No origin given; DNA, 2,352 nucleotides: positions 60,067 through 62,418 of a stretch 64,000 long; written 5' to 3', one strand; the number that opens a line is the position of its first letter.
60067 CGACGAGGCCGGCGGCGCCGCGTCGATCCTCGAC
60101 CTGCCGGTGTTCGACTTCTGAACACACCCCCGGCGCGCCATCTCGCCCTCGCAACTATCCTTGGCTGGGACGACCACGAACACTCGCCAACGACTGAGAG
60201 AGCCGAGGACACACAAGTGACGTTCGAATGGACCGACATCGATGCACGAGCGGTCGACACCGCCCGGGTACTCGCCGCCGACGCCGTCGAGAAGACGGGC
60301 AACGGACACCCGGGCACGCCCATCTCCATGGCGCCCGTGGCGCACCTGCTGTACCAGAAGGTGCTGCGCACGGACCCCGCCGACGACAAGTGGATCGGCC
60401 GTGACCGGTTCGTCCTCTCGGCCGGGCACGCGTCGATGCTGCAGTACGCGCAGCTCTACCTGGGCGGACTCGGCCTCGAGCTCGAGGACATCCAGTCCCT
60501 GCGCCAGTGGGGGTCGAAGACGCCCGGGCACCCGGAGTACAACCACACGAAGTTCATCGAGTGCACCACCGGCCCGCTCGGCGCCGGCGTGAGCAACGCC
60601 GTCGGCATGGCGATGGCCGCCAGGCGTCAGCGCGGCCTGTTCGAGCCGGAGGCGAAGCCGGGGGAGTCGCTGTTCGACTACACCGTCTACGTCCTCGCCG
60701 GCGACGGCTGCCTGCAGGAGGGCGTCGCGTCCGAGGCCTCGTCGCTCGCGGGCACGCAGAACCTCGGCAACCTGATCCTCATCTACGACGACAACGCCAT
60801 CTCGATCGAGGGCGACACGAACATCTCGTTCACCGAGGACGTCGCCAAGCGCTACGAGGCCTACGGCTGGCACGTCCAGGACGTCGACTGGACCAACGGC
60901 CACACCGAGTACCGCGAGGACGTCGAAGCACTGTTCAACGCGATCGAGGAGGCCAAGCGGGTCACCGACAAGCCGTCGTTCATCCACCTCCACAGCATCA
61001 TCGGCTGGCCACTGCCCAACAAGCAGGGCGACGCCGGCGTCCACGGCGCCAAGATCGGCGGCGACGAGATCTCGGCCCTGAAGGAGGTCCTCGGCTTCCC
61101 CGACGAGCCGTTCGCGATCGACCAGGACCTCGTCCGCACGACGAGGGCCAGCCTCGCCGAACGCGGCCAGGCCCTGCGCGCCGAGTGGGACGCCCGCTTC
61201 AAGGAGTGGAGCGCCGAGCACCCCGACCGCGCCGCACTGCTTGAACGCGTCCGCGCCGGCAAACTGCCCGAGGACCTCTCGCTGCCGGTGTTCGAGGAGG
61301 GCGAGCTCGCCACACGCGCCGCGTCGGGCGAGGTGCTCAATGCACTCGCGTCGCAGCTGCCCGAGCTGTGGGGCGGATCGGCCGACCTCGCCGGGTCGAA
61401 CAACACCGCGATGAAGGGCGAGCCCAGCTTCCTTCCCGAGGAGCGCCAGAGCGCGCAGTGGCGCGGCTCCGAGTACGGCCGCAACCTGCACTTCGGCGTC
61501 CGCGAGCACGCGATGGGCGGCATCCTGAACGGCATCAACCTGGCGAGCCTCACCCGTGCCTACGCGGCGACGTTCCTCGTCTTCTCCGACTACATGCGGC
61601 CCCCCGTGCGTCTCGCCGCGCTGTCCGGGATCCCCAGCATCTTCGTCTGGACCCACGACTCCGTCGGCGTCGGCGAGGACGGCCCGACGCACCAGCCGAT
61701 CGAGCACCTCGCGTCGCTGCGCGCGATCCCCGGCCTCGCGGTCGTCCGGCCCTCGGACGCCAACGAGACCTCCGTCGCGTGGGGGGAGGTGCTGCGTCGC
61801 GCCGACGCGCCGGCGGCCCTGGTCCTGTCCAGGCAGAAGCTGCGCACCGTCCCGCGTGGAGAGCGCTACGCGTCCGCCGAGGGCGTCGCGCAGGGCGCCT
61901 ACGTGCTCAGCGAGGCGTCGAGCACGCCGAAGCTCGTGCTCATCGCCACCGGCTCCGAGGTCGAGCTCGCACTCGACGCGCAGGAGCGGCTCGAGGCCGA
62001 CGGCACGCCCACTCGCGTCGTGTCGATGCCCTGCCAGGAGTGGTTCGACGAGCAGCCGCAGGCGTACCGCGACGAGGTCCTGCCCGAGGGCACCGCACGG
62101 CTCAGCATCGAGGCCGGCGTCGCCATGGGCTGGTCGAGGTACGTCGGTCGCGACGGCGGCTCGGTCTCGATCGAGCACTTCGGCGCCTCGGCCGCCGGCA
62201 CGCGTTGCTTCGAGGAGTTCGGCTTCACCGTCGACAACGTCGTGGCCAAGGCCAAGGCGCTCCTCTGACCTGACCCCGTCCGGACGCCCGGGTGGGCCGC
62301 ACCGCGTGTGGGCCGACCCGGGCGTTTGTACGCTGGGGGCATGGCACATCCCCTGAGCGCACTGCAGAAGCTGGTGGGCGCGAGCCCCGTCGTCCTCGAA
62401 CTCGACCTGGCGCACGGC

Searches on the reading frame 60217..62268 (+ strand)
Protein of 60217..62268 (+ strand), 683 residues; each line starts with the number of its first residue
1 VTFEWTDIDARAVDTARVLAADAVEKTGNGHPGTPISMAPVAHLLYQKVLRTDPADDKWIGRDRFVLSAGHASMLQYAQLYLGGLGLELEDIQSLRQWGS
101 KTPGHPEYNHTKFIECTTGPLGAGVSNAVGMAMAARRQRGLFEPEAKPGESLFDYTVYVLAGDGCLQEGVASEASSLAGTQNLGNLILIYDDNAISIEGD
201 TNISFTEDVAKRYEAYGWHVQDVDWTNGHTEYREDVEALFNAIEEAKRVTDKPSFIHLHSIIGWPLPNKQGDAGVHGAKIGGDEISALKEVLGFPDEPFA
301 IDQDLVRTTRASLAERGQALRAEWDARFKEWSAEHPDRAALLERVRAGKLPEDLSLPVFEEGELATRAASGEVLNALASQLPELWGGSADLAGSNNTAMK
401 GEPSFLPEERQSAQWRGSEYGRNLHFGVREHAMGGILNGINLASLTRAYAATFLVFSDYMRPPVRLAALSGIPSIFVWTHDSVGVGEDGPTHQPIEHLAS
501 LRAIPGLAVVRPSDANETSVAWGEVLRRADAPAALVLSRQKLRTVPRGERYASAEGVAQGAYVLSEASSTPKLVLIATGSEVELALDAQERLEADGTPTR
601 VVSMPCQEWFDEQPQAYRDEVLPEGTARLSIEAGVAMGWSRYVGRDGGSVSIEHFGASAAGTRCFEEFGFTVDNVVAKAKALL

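Call 10: search_protein_families(library=pfam, proteins=[window:60217-62268:+])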
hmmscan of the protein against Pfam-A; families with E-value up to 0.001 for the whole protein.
window:60217-62268:+ (683 aa): 5 families
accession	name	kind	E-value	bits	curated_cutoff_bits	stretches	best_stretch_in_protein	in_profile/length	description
PF00456.26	Transketolase_N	-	2.4e-130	434.8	22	1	9-351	2-334/334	Transketolase, thiamine diphosphate binding domain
PF02779.29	Transket_pyr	-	1.5e-52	178.2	27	1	363-543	2-173/174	Transketolase, pyrimidine binding domain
PF22613.1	Transketolase_C_1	-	3.6e-41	140.4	27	1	560-671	1-113/113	Transketolase-like TK C-terminal domain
PF02780.25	Transketolase_C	-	1.8e-11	44.5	25.9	1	569-675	8-124/124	Transketolase, C-terminal domain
PF13292.11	DXP_synthase_N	-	0.00034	20.4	21.2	0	90-198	83-176/274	1-deoxy-D-xylulose-5-phosphate synthase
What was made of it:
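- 60217..62268 (+): Context: transketolase gene. Pfam PF00456, PF02779 and PF22613 (call 10).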
